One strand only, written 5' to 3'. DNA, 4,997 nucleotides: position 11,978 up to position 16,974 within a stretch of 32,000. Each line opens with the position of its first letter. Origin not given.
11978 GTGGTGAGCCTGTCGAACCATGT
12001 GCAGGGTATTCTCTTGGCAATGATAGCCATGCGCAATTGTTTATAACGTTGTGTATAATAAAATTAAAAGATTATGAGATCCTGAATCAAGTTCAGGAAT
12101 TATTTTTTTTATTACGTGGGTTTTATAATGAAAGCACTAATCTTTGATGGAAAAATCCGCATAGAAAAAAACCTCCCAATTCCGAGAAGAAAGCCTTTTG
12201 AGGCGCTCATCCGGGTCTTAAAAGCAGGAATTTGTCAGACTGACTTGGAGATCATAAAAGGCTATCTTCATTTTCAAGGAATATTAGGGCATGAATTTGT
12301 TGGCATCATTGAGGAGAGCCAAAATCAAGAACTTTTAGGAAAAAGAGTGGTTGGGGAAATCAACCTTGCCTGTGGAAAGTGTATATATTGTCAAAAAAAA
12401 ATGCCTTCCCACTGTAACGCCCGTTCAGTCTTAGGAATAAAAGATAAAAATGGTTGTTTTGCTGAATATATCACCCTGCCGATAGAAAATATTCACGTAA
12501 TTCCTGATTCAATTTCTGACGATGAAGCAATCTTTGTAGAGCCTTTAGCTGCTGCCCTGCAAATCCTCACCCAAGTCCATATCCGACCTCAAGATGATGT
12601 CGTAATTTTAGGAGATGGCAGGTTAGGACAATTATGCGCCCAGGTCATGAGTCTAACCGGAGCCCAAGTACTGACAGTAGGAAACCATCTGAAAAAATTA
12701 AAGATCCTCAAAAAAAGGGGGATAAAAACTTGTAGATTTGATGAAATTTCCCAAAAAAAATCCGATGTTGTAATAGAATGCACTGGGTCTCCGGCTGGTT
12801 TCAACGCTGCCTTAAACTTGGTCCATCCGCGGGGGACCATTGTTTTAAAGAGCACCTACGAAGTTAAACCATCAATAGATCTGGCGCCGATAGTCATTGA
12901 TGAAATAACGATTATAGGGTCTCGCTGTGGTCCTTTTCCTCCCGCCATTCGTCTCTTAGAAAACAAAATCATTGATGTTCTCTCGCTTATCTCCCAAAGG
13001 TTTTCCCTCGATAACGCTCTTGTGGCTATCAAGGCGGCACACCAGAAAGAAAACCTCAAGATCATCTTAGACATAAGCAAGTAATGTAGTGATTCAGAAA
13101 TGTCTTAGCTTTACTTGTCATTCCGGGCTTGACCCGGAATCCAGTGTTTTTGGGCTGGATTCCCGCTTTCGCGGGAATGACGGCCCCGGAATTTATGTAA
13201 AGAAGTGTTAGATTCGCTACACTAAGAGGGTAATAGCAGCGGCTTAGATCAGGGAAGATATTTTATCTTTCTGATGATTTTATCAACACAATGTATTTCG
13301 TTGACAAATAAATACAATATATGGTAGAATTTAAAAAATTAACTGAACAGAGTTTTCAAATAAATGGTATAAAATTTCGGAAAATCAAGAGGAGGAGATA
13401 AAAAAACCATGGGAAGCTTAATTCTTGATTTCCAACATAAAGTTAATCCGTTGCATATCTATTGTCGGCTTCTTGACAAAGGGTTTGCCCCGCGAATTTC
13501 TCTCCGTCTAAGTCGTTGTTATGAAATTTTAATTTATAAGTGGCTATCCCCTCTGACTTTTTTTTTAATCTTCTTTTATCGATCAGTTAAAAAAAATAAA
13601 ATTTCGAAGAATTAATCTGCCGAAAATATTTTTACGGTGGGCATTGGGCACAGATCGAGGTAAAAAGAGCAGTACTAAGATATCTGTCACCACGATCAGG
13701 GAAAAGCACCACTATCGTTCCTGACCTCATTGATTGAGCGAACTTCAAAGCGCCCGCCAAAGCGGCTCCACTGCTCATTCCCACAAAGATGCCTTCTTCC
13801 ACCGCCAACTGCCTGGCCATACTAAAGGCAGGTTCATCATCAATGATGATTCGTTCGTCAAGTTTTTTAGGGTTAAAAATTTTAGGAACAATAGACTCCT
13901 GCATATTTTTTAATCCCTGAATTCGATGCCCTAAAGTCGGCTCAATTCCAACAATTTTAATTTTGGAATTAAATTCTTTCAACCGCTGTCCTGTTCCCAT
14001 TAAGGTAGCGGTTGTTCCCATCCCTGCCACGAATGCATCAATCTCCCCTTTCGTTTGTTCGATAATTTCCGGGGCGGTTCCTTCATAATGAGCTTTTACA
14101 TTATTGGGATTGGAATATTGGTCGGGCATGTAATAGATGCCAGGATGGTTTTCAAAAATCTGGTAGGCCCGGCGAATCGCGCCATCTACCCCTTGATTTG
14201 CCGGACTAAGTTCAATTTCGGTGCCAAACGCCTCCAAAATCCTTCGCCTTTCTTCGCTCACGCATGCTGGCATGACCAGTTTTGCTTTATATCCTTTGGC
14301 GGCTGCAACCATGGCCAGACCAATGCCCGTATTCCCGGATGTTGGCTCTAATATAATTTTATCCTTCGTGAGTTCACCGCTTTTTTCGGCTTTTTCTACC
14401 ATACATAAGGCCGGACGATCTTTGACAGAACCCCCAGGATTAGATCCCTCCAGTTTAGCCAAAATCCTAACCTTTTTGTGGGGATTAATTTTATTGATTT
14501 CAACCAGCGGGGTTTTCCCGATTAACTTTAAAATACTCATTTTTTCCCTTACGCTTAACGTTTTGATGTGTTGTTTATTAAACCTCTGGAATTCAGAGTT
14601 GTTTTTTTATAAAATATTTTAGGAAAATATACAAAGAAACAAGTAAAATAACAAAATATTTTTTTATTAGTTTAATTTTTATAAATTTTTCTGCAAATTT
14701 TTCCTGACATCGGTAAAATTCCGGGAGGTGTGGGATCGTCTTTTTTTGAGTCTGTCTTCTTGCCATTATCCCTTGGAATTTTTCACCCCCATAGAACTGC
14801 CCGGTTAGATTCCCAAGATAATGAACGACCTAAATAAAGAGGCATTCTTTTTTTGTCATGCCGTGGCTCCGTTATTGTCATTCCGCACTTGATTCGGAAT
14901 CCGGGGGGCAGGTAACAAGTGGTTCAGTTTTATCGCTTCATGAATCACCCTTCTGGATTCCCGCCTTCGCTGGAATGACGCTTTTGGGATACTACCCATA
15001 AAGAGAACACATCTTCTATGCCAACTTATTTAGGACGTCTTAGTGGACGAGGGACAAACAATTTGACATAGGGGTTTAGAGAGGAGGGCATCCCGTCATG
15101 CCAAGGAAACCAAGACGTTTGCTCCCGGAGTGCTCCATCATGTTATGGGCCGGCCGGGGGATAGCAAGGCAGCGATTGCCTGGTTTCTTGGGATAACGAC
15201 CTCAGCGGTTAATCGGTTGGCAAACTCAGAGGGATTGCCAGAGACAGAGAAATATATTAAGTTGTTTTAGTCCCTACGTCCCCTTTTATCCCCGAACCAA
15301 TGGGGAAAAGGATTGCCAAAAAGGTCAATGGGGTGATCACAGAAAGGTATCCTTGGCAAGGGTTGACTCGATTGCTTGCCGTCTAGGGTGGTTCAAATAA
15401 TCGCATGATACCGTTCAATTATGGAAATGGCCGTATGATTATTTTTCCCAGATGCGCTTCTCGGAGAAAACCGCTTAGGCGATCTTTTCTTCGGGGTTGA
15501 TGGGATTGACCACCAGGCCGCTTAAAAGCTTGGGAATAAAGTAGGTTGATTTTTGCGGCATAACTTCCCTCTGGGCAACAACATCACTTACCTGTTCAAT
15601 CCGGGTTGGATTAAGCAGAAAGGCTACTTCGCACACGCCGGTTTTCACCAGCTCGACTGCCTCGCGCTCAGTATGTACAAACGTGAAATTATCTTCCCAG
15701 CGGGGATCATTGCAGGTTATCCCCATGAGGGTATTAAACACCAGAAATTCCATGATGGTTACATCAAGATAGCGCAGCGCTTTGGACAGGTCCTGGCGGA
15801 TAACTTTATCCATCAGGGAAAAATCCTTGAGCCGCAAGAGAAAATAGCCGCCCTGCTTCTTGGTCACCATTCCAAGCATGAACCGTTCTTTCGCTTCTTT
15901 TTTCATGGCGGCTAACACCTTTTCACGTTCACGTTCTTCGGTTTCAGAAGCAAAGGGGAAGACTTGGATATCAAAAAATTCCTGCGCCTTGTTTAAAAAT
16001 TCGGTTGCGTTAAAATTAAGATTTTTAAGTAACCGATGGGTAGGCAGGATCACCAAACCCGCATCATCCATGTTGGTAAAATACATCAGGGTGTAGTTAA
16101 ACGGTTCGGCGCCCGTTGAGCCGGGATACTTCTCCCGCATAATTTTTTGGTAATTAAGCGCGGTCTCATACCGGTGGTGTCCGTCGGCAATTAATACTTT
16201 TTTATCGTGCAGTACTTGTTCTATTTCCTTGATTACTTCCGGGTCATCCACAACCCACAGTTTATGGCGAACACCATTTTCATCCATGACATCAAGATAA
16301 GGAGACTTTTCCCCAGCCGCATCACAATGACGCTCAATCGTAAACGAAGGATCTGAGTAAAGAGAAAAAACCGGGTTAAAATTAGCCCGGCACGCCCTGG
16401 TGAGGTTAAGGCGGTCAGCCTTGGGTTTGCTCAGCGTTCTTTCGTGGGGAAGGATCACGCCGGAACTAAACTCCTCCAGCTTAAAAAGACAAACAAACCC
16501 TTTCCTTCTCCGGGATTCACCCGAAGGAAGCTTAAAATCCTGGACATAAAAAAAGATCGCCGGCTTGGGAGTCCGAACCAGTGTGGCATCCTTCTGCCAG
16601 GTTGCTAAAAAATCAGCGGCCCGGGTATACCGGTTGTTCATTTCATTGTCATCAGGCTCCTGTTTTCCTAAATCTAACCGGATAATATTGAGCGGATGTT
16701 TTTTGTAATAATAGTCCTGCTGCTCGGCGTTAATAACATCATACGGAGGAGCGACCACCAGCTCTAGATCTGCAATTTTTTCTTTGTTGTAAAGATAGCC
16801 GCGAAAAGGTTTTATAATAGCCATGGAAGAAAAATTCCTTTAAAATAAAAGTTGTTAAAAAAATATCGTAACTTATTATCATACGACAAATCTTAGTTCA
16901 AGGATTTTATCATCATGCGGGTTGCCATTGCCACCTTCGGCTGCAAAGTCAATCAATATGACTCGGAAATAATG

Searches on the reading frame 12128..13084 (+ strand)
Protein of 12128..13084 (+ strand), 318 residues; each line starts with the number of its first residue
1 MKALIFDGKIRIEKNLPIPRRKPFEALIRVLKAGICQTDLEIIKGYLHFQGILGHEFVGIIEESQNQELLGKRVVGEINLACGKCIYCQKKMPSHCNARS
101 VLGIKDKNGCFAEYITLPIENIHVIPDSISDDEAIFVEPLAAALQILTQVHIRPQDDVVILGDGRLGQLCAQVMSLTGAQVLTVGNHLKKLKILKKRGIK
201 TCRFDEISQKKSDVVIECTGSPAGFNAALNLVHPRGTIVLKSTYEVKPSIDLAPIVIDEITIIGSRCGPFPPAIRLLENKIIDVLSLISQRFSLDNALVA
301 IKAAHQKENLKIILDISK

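Call 7: search_protein_families(library=pfam, proteins=[window:12128-13084:+], max_evalue=0.01)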
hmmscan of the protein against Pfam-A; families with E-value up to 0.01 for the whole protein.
window:12128-13084:+ (318 aa): 5 families
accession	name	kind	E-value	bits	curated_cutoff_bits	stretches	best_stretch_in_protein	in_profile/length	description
PF08240.17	ADH_N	-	2.1e-21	76.5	23.5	1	23-127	2-104/104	Alcohol dehydrogenase GroES-like domain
PF00107.32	ADH_zinc_N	-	2.1e-13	50.8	31.8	1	166-277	2-127/129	Zinc-binding dehydrogenase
PF16912.11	Glu_dehyd_C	-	3.8e-07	30.2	34.9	1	149-315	26-210/211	Glucose dehydrogenase C-terminus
PF01488.26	Shikimate_DH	-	0.00071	20.1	24.3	1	155-222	12-86/138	Shikimate / quinate 5-dehydrogenase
PF02826.25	2-Hacid_dh_C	-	0.0015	18.4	25.1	1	156-216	37-96/178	D-isomer specific 2-hydroxyacid dehydrogenase, NAD binding domain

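Call 13: find_encoding_contigs(protein=window:12128-13084:+, flank=10000, max_places=10)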
Protein window:12128-13084:+ (318 aa): 6 contigs read that carry it; 3 places shown.
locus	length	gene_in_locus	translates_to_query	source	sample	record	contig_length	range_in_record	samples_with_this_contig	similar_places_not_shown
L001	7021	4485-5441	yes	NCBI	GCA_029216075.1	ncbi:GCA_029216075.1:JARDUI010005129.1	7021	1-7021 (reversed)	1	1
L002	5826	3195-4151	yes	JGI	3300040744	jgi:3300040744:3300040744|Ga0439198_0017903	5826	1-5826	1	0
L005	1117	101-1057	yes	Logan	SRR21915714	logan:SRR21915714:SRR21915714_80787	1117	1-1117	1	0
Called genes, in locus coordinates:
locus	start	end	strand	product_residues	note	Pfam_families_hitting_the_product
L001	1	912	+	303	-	?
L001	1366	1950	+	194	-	-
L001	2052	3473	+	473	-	PF00282:Pyridoxal_deC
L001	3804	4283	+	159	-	-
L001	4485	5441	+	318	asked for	PF08240:ADH_N, PF16912:Glu_dehyd_C (weak), PF00107:ADH_zinc_N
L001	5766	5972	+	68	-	-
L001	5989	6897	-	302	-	PF00291:PALP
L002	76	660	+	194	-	-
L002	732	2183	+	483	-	PF00282:Pyridoxal_deC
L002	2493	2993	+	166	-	-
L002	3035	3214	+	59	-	-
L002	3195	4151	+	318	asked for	PF08240:ADH_N, PF16912:Glu_dehyd_C (weak), PF00107:ADH_zinc_N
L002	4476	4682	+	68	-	-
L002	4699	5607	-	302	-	PF00291:PALP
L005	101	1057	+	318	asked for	PF08240:ADH_N, PF16912:Glu_dehyd_C (weak), PF00107:ADH_zinc_N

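Call 14: find_related_loci(query=window:12128-13084:+, collection=genome_contigs, flank=10000)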
Query window:12128-13084:+ (318 aa) in genome_contigs; peptide patterns used: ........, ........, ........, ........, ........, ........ (x = any residue, [..] = any of these).
98 stretches matched a pattern; 31 encode a relative of the query (tblastn E <= 1e-3); 31 distinct loci.
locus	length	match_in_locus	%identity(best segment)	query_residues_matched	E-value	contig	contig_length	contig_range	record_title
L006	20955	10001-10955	92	1-318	0e+0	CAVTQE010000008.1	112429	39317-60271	MAG: uncultured delta proteobacterium isolate MFD00709.bin.2.91 genome assembly, contig: contig_13306, whole genome shot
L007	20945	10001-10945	47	1-316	2e-102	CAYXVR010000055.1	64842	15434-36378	MAG TPA_asm: uncultured Nannocystaceae bacterium isolate binchicken_co179_119 genome assembly, contig: NODE_1504_length_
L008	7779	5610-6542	48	1-310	4e-102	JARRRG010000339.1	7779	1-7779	MAG: Deltaproteobacteria bacterium isolate Spart_222_MAG scaffold_23629, whole genome shotgun sequence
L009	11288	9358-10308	48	1-316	8e-100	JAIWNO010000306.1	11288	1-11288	MAG: Desulfomonile sp. isolate M47 contig-93_5617, whole genome shotgun sequence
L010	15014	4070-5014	49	1-316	3e-99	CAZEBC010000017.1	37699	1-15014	MAG TPA_asm: uncultured bacterium isolate binchicken_co107_64 genome assembly, contig: NODE_2736_length_37699_cov_11.657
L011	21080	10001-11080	44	1-316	2e-99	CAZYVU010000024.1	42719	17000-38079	MAG TPA_asm: uncultured Pseudomonadota bacterium isolate SRP278314_co2_188 genome assembly, contig: NODE_1288_length_427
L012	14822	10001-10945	49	1-314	5e-99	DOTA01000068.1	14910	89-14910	MAG TPA_asm: Chloroflexi bacterium isolate UBA11857 contig_14181, whole genome shotgun sequence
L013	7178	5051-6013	48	1-318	3e-97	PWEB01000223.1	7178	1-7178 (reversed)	MAG: Syntrophomonadaceae bacterium isolate T1Sed10_93 T1-Sed10-C13177, whole genome shotgun sequence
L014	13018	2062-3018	47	1-316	6e-95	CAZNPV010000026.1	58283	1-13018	MAG TPA_asm: uncultured Mariniphaga sp. isolate binchicken_co116_438 genome assembly, contig: NODE_364_length_58283_cov_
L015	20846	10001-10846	48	1-284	1e-84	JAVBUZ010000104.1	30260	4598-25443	MAG: Lachnospiraceae bacterium isolate EPI_MAG_00295 c_000007077306, whole genome shotgun sequence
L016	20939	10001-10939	44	1-314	4e-81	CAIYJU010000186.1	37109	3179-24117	MAG: uncultured Bacteroidales bacterium isolate Ja1_bin-2221 genome assembly, contig: bin-2221:186/210, whole genome sho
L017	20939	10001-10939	42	1-314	6e-80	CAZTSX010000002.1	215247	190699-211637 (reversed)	MAG TPA_asm: uncultured Prolixibacteraceae bacterium isolate binchicken_co147_440 genome assembly, contig: NODE_48_lengt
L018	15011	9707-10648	41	1-315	1e-76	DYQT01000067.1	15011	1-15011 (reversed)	MAG TPA_asm: Draconibacterium orientale isolate SulCav_GS10_10_7_44_10 SulCav_GS10_10_6082_length_15011_cov_5_824017, wh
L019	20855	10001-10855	44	1-287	7e-72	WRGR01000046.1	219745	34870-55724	MAG: Actinomycetes bacterium isolate Nc150P4bin21 JGI20171J29575_12612838, whole genome shotgun sequence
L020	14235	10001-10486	53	1-164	9e-51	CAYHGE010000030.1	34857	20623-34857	MAG TPA_asm: uncultured Draconibacterium sp. isolate ERP119702_co1_334 genome assembly, contig: NODE_1095_length_34857_c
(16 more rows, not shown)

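Call 94: search_protein_families(library=ncbifam, proteins=[window:12128-13084:+], max_evalue=0.001)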
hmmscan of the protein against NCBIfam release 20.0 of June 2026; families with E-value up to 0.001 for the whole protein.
window:12128-13084:+ (318 aa): 20 families
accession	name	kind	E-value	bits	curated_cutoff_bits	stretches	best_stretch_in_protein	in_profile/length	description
NF003808.0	PRK05396.1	equivalog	2e-36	125.6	380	1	15-316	17-340/341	L-threonine 3-dehydrogenase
TIGR00692.1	tdh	equivalog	5.5e-36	124.3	458.35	1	15-313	15-337/340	L-threonine 3-dehydrogenase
NF007489.0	PRK10083.1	equivalog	9e-35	120.2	376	1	15-317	16-338/339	Zn-dependent oxidoreductase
NF041097.1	keto_inos_dh_IolM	equivalog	2.8e-29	102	450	1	15-314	44-387/389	scyllo-inosose 3-dehydrogenase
NF041172.1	AcrlCoa_red_Thmprot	equivalog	3e-29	102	500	1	1-310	1-327/334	acryloyl-CoA reductase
NF010344.0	PRK13771.1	subfamily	1.1e-28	100.2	349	1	1-307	1-323/334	putative alcohol dehydrogenase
NF007375.0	PRK09880.1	equivalog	5e-25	88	469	1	25-309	29-335/344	L-idonate 5-dehydrogenase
NF007642.0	PRK10309.1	equivalog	1.6e-24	86.8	550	1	7-316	9-346/347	galactitol-1-phosphate 5-dehydrogenase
TIGR03366.1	HpnZ_proposed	hypoth_equivalog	8.9e-23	81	328.1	1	22-253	4-264/315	putative phosphonate catabolism associated alcohol dehydrogenase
TIGR03201.1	dearomat_had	equivalog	8.1e-20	71.2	338.65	1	11-307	11-339/349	6-hydroxycyclohex-1-ene-1-carbonyl-CoA dehydrogenase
TIGR02822.1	adh_fam_2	subfamily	1.9e-17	63.4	283.5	1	7-191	12-204/329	zinc-binding alcohol dehydrogenase family protein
NF006940.0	PRK09422.1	equivalog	1.5e-16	60.3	344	1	20-268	21-286/338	alcohol dehydrogenase AdhP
NF047908.1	AldhRedAhr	equivalog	1.5e-15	56.9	470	1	28-292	33-310/335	NADPH-dependent aldehyde reductase Ahr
TIGR03451.1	mycoS_dep_FDH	equivalog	7.3e-11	41.5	512.9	1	15-97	18-105/358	S-(hydroxymethyl)mycothiol dehydrogenase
TIGR01202.1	bchC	equivalog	2.7e-10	39.9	291.25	1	102-315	94-308/308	chlorophyll synthesis pathway protein BchC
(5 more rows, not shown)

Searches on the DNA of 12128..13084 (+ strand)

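Call 71: search_with_rna_model(model_id=R1, sources=[L006, L037, L041, L042, L043, L044, L047, L048, L049, L051, L052, L053, L055, L056, L057, L058, L007, L008, L009, L010, L011, L012, L013, L014], max_evalue=1, make_alignment=true)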
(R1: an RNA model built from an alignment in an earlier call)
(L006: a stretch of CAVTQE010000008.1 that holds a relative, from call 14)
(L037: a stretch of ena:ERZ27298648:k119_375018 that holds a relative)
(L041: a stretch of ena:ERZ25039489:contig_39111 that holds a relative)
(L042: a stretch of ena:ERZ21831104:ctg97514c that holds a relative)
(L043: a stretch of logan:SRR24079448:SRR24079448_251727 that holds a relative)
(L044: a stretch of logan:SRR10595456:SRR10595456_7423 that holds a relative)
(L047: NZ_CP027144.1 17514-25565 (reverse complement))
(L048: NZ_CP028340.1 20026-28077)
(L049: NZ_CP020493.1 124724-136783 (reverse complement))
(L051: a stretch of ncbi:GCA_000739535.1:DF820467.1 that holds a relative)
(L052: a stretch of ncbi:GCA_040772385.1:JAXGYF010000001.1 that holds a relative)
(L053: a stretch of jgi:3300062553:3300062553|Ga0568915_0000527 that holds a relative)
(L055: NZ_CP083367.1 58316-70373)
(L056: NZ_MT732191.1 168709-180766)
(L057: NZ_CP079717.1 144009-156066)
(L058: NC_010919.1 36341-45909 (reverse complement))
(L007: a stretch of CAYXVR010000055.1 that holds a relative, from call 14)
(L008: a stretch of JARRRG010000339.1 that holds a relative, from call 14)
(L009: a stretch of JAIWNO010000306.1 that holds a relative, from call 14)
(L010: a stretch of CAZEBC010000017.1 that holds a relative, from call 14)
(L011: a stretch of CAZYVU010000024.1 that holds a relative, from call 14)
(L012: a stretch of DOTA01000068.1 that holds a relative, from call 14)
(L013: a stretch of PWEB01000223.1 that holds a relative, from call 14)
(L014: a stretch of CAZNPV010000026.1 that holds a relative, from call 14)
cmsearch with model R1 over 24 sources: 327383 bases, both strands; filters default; matches with E-value up to 1: 25.
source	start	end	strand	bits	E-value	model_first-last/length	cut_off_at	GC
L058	4369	4428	+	62.6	1.3e-13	1-60/60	no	0.58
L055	6513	6572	+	58.6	1.6e-12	1-60/60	no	0.55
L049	6001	6060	+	58.3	2e-12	1-60/60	no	0.55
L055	7104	7163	+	52.6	7.2e-11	1-60/60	no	0.62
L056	6593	6652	+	51.6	1.3e-10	1-60/60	no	0.6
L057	8131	8190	+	51.5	1.5e-10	1-60/60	no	0.53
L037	7615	7672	+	50.9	2.1e-10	1-60/60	no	0.57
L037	6820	6876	+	48.7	8.2e-10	1-60/60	no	0.54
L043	1093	1183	+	47.8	1.5e-09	1-60/60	no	0.47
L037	8260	8314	+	47.3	2e-09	1-60/60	no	0.45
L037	10581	10636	+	44.1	1.5e-08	1-60/60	no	0.5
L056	7490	7561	+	44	1.7e-08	1-60/60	no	0.58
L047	3998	4054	+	43.3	2.7e-08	1-60/60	no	0.56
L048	3998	4054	+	43.3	2.7e-08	1-60/60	no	0.56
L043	2005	2099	+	41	1.1e-07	1-60/60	no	0.55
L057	6551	6664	+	39.7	2.6e-07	1-60/60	no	0.58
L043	2503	2590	+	38.8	4.5e-07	1-60/60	no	0.47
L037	5119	5174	+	37.5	9.9e-07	1-60/60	no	0.59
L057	7145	7226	+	36.1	2.5e-06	1-60/60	no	0.51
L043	363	452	+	34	9.1e-06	1-60/60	no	0.58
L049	5110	5204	+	32.7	2.1e-05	1-60/60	no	0.55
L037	9924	9985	+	29.9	0.00012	1-60/60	no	0.52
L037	11498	11549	+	29.7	0.00014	1-60/60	no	0.56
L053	1949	2007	+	28.9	0.00023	1-60/60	no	0.63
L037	10580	10636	-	18.6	0.16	1-60/60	no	0.49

Alignment A6: 25 matches aligned to the model, 128 columns, each read 5' to 3' on its own strand. Consensus structure (alignment columns), stored with it:
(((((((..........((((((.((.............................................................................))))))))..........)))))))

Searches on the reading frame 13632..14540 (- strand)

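Call 7: search_protein_families(library=pfam, proteins=[window:13632-14540:-], max_evalue=0.01)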
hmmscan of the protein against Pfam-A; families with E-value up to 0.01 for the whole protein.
window:13632-14540:- (302 aa): 2 families
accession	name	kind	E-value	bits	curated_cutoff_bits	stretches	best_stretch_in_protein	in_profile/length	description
PF00291.31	PALP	-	3.6e-69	233.8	35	1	4-282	2-295/295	Pyridoxal-phosphate dependent enzyme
PF00107.32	ADH_zinc_N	-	0.0018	18.7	31.8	1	72-126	1-54/129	Zinc-binding dehydrogenase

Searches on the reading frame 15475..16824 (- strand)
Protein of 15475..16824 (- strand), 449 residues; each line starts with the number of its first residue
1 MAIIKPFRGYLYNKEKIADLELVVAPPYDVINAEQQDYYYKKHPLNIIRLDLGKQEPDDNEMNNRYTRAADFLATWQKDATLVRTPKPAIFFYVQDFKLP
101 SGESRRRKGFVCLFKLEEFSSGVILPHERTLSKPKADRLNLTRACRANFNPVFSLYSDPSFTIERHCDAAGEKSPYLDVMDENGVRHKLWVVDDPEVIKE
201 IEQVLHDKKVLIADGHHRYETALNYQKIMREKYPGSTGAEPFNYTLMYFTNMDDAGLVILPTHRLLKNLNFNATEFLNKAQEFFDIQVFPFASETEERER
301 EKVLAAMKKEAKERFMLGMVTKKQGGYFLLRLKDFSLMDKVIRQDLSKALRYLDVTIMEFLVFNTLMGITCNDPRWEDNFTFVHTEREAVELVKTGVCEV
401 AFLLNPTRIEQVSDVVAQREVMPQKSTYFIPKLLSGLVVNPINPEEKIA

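Call 8: search_protein_families(library=pfam, proteins=[window:15475-16824:-], max_evalue=0.01)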
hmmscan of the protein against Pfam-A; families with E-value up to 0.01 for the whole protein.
window:15475-16824:- (449 aa): 1 family
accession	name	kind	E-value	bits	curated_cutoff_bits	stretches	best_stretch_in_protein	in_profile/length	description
PF06245.16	DUF1015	-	6.6e-101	337.9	25.8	1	4-355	1-324/325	Protein of unknown function (DUF1015)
